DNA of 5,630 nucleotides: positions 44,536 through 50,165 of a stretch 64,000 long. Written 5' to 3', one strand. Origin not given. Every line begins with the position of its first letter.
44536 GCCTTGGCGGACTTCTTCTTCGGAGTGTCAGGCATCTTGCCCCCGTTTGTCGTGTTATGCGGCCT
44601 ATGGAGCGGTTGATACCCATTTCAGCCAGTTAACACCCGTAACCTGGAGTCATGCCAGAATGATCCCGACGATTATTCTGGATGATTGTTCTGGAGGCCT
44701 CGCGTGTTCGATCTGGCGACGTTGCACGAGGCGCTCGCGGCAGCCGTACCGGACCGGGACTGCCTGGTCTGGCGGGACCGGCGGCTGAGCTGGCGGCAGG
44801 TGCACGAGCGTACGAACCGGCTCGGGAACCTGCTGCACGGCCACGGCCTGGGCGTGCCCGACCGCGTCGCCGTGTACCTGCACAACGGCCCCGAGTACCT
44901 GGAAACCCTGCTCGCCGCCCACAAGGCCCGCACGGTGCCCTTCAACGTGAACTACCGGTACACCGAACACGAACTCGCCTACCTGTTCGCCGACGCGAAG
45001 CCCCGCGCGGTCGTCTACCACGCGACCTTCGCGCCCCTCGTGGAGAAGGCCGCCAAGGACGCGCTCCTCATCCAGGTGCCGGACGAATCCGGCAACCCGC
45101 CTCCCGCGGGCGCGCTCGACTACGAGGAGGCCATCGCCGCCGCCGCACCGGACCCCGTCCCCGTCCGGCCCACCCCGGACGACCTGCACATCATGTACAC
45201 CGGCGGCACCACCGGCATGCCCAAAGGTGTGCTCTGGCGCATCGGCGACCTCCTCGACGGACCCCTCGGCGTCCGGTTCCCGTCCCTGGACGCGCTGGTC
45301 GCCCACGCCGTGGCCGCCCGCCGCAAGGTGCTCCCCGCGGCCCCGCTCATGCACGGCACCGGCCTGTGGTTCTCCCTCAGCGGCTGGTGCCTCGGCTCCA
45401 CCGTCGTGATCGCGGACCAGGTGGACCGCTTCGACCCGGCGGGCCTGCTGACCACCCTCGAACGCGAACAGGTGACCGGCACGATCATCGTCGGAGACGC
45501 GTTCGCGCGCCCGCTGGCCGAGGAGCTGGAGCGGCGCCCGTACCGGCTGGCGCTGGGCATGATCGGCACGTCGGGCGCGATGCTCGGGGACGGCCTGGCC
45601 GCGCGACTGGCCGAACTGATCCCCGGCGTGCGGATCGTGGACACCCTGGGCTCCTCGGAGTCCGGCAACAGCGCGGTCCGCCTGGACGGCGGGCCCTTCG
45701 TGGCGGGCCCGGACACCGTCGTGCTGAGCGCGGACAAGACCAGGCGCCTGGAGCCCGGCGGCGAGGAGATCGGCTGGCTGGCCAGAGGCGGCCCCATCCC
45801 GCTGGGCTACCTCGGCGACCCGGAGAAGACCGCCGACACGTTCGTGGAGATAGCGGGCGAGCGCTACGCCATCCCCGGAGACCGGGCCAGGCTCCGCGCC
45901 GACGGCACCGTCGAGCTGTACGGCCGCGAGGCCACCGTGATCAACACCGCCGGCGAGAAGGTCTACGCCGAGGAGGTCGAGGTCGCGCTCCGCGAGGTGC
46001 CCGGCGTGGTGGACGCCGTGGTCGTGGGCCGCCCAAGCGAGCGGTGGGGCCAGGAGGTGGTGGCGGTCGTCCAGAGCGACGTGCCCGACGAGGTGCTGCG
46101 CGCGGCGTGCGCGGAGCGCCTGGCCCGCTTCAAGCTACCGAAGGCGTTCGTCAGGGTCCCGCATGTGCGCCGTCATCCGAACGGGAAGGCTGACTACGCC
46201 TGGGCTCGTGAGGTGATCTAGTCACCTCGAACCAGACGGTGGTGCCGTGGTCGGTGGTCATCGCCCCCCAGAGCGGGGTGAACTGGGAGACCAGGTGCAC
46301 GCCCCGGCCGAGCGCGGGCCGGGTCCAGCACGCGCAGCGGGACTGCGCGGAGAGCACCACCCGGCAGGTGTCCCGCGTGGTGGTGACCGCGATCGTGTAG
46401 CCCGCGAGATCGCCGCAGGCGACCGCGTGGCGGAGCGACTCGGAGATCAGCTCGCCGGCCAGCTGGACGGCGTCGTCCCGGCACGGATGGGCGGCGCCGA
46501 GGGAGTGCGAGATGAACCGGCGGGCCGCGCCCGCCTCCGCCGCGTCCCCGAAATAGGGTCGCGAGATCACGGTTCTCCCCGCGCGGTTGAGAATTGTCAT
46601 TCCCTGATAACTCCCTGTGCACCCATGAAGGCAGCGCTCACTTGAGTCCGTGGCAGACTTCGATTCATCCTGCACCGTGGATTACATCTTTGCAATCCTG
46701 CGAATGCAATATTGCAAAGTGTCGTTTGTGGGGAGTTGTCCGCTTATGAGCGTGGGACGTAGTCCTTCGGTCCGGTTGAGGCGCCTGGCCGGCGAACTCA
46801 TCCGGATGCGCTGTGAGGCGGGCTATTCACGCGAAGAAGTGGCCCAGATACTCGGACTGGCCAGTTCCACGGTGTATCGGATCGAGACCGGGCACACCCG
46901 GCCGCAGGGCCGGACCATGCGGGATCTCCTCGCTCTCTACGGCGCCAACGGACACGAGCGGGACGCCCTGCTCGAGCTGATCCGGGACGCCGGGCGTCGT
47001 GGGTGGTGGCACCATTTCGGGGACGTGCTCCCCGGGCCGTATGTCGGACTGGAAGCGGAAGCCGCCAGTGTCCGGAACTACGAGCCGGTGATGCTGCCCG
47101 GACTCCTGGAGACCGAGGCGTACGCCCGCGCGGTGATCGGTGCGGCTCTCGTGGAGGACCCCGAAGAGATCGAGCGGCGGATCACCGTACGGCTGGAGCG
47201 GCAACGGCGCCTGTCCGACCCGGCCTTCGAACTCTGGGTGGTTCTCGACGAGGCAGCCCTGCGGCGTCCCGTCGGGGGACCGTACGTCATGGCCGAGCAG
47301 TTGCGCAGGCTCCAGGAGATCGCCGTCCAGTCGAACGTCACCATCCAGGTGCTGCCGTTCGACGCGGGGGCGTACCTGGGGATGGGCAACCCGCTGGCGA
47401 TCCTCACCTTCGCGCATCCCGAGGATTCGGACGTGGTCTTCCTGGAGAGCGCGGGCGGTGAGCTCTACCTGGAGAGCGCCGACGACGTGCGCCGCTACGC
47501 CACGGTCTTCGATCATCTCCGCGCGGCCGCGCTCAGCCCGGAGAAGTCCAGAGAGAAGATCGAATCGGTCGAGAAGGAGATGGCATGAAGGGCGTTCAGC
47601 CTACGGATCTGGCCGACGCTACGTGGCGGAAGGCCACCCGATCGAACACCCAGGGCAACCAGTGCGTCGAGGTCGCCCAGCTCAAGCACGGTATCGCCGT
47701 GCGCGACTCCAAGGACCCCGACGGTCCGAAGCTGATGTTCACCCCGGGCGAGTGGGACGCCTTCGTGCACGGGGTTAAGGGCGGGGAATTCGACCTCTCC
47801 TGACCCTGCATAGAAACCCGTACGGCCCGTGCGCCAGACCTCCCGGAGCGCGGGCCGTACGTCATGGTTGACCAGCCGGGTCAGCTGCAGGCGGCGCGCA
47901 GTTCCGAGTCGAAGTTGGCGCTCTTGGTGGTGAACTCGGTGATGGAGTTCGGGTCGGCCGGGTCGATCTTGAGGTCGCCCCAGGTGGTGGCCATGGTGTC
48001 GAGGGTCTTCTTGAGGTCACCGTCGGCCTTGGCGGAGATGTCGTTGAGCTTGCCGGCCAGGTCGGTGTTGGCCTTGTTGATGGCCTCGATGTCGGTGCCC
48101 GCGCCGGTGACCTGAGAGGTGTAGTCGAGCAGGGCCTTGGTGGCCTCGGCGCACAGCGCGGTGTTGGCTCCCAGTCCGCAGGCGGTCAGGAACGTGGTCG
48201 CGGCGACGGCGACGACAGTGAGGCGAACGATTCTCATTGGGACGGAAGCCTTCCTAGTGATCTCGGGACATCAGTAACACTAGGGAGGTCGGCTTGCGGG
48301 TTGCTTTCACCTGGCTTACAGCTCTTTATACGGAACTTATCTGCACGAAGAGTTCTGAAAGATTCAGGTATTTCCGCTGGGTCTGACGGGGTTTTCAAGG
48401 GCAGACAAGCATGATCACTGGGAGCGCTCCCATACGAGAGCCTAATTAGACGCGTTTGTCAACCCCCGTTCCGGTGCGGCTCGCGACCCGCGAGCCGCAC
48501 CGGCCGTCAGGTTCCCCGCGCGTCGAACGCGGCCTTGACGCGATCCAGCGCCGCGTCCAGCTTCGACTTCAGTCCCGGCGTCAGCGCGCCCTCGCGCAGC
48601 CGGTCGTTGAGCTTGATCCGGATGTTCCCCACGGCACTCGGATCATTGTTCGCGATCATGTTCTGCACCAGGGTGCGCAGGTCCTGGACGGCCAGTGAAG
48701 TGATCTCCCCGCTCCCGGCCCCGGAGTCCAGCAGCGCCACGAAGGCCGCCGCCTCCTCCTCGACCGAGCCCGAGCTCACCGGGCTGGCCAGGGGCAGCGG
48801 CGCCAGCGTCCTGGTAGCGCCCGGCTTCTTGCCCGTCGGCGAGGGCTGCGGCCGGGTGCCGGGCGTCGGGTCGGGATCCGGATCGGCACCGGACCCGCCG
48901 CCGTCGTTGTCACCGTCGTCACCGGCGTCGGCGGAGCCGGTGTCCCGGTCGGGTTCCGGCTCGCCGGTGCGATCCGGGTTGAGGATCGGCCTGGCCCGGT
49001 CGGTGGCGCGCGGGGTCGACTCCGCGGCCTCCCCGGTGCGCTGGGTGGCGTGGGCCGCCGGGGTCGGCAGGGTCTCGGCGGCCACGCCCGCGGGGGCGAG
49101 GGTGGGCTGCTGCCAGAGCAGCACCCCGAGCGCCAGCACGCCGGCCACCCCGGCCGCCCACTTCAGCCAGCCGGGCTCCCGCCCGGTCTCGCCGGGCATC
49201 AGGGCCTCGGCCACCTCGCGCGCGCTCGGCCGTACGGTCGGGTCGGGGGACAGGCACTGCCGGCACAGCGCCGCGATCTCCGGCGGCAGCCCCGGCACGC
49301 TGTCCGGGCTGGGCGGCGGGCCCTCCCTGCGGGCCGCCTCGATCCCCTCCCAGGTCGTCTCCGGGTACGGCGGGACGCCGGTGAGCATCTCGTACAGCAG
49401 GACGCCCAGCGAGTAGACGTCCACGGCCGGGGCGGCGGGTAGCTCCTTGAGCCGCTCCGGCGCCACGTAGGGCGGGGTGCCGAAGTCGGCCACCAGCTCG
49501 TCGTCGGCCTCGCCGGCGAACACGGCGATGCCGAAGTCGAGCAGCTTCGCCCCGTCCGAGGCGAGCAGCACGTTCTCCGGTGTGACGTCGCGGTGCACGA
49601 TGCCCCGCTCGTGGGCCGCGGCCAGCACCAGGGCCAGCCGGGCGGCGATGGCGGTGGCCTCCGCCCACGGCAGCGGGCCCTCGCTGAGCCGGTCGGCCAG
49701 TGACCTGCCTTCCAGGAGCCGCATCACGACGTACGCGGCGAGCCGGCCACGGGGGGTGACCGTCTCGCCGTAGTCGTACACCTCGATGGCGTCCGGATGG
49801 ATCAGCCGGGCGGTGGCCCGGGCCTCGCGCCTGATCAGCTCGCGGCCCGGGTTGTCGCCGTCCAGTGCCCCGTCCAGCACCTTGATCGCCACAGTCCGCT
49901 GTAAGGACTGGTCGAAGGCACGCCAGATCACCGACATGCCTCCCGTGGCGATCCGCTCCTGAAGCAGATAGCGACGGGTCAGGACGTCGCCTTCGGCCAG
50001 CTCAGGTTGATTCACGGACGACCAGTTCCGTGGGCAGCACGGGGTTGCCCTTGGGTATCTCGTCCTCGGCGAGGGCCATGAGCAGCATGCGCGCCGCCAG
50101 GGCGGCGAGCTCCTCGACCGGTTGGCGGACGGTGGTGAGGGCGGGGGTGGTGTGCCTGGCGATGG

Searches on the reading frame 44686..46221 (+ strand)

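Call 53: search_protein_families(library=pfam, proteins=[window:44686-46221:+], max_evalue=0.001)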
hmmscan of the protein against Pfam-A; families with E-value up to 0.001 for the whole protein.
window:44686-46221:+ (511 aa): 2 families
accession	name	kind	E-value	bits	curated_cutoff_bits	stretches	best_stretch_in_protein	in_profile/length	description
PF00501.34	AMP-binding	-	1.2e-51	176.2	29.9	1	18-330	5-328/384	AMP-binding enzyme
PF13193.12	AMP-binding_C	-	1.1e-11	45.9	24.5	1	430-501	1-76/76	AMP-binding enzyme C-terminal domain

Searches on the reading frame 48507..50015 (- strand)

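Call 72: search_protein_families(library=pfam, proteins=[window:48507-50015:-], max_evalue=0.001)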
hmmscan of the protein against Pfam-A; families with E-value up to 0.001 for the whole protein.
window:48507-50015:- (502 aa): 3 families
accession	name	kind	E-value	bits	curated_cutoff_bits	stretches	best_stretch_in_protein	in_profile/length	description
PF00069.31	Pkinase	-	2.5e-41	142.3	31.7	1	18-269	3-258/263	Protein kinase domain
PF07714.23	PK_Tyr_Ser-Thr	-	4.2e-25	89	23.1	1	22-272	7-258/258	Protein tyrosine and serine/threonine kinase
PF01636.29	APH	-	1.5e-05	25.3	23.2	1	98-165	132-198/239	Phosphotransferase enzyme family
